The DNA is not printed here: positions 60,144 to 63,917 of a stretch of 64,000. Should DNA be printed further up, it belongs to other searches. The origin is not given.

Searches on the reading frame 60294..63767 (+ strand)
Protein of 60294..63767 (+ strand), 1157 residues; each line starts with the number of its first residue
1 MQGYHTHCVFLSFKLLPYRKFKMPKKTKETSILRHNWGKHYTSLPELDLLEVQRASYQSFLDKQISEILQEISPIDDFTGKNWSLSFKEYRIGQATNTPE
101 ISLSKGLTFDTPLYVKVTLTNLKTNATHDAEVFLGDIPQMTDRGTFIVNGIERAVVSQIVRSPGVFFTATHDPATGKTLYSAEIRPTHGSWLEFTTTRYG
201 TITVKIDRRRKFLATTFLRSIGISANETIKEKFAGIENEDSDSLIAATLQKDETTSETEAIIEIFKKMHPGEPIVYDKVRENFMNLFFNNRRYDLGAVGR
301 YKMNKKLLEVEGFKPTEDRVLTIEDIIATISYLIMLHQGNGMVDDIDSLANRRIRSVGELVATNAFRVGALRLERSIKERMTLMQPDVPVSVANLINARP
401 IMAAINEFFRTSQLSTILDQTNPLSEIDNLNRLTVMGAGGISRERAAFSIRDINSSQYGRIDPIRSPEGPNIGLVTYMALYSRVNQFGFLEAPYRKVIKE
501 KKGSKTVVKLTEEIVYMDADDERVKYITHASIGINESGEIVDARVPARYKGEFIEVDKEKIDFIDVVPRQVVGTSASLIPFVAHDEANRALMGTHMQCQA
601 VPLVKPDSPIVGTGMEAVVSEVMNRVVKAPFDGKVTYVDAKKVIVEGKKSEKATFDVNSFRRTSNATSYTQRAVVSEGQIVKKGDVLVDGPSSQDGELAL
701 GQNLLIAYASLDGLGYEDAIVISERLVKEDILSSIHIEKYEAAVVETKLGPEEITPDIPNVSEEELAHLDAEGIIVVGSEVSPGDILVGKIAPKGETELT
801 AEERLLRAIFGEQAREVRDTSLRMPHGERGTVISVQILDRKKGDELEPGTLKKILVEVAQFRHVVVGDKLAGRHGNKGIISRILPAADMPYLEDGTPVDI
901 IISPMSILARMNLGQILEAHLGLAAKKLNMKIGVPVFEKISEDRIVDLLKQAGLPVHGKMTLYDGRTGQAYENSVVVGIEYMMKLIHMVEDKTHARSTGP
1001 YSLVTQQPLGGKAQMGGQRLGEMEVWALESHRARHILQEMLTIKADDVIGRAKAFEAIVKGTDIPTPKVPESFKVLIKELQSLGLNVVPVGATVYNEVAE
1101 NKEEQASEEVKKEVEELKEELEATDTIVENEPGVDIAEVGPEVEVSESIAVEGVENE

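Call 115: search_protein_families(library=pfam, proteins=[window:60294-63767:+], max_evalue=0.01)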
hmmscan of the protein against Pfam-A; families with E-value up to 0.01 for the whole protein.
window:60294-63767:+ (1157 aa): 7 families
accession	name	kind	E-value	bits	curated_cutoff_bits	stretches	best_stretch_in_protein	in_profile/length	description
PF00562.33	RNA_pol_Rpb2_6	-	4e-116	388.6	23.4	1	631-1014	4-373/373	RNA polymerase Rpb2, domain 6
PF04561.19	RNA_pol_Rpb2_2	-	1.5e-25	90.4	21.7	1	161-355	1-190/190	RNA polymerase Rpb2, domain 2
PF04560.25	RNA_pol_Rpb2_7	-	3.2e-22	79.2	32.1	1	1016-1087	1-82/87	RNA polymerase Rpb2, domain 7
PF04565.21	RNA_pol_Rpb2_3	-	8.2e-20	71.2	21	1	417-484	2-68/68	RNA polymerase Rpb2, domain 3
PF10385.14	RNA_pol_Rpb2_45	-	1.9e-17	63.5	28.2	1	494-566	1-65/66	RNA polymerase beta subunit external 1 domain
PF04563.20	RNA_pol_Rpb2_1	-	1.1e-13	51.7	28.2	1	49-401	2-201/203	RNA polymerase beta subunit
PF13533.13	Biotin_lipoyl_2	-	0.002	18.4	29.8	0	675-687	16-28/32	Biotin-lipoyl like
